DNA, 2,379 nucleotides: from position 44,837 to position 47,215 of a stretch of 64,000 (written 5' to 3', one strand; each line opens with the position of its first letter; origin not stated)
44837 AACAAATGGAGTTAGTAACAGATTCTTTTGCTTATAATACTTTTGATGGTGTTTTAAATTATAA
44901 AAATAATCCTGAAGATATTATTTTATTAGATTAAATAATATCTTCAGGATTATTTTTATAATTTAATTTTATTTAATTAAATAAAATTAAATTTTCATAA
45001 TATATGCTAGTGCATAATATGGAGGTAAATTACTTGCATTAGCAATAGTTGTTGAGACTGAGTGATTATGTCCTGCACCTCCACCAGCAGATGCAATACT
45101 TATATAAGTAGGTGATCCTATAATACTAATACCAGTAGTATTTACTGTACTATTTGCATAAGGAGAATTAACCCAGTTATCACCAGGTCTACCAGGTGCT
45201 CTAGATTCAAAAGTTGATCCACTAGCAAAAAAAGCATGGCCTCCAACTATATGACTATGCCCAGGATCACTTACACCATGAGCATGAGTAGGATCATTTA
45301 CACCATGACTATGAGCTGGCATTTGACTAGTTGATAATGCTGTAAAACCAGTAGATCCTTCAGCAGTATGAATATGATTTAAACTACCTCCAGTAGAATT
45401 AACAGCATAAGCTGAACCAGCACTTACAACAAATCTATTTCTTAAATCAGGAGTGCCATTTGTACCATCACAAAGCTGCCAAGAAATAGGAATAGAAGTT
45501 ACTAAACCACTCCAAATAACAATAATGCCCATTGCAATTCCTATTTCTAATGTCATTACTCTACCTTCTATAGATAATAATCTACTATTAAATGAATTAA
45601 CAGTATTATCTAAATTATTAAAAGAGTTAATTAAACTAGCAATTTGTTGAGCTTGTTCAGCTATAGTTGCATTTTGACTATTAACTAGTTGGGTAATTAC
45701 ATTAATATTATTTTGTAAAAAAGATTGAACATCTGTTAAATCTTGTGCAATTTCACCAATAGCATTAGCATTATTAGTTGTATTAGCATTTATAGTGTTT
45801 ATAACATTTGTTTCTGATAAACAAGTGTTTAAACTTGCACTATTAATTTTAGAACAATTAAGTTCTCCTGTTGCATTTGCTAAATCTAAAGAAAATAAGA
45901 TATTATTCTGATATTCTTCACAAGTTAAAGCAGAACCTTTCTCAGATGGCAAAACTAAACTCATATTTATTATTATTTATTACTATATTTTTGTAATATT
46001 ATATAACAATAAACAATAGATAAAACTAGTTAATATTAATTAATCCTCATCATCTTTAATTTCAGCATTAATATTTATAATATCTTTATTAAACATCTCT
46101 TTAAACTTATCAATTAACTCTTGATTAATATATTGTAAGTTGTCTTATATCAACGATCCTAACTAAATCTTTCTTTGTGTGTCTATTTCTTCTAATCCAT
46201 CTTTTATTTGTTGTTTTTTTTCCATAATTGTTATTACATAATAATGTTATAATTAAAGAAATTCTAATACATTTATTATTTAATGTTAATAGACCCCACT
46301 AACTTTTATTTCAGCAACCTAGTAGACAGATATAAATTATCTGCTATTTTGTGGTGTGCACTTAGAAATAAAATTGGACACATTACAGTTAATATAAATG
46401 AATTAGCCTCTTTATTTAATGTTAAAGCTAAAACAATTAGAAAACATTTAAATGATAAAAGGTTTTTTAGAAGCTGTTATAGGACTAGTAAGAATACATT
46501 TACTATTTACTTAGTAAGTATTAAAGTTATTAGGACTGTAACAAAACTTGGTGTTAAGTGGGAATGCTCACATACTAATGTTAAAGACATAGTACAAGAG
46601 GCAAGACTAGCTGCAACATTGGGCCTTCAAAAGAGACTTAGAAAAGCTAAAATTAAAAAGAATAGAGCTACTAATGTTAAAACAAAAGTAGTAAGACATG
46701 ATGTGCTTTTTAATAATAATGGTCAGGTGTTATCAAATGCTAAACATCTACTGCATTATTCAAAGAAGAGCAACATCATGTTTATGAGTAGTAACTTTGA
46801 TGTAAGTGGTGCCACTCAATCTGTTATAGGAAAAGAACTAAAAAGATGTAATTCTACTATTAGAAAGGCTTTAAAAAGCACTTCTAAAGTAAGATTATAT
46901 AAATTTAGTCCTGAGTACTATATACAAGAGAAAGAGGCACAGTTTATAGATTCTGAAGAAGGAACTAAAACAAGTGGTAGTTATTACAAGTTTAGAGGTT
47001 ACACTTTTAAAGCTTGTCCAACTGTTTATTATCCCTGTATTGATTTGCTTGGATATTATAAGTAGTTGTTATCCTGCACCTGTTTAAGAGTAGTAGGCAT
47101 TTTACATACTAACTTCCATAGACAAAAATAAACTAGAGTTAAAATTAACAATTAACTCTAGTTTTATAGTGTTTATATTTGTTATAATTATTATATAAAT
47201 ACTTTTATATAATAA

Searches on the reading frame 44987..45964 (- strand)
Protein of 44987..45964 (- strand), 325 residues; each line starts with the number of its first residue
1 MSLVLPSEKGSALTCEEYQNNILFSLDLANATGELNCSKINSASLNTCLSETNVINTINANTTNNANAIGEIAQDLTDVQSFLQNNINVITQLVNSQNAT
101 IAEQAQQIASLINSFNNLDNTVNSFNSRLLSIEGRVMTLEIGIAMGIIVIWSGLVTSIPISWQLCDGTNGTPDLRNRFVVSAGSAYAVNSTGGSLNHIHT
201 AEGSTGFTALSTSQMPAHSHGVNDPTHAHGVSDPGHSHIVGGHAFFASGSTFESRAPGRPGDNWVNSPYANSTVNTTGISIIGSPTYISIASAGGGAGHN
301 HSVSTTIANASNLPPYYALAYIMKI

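Call 71: search_protein_families(library=pfam, proteins=[window:44987-45964:-], max_evalue=0.01)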
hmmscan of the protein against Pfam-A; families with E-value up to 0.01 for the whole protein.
window:44987-45964:- (325 aa): 1 family
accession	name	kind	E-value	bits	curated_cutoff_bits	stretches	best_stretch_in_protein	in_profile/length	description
PF14662.11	KASH_CCD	-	0.0069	16.8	43.3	1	53-121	105-173/191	Coiled-coil region of CCDC155 or KASH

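Call 82: search_protein_families(library=phrogs, proteins=[window:44987-45964:-], max_evalue=0.001)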
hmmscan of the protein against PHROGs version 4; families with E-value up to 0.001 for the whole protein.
window:44987-45964:- (325 aa): 5 families
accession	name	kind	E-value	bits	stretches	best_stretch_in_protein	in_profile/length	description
phrog_8469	-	tail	9e-33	114.9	1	111-324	96-300/303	tail fiber protein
phrog_5795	-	tail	6e-25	88.7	1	76-324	346-541/968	tail protein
phrog_1800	-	tail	9.8e-14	52.1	1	111-325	359-545/545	tail collar fiber protein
phrog_8763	-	tail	1.8e-13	50.5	1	68-308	522-742/1024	tail protein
phrog_31611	-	tail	1.6e-06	28.5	1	169-313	214-364/385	tail collar protein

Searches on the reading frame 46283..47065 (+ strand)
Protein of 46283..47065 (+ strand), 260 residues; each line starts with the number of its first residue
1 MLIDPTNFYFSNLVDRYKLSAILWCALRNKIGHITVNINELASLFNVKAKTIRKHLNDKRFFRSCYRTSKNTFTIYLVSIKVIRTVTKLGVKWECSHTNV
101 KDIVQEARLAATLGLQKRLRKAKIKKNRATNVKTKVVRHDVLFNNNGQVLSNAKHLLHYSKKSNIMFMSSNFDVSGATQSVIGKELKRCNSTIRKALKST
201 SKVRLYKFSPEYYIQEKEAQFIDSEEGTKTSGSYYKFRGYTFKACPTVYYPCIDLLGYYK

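Call 71: search_protein_families(library=pfam, proteins=[window:46283-47065:+], max_evalue=0.01)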
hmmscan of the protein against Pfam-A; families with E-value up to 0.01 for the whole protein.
window:46283-47065:+ (260 aa): 1 family
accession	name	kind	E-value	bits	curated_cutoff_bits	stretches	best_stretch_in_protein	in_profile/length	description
PF08220.18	HTH_DeoR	-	0.009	16.2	21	0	34-57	13-36/57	DeoR-like helix-turn-helix domain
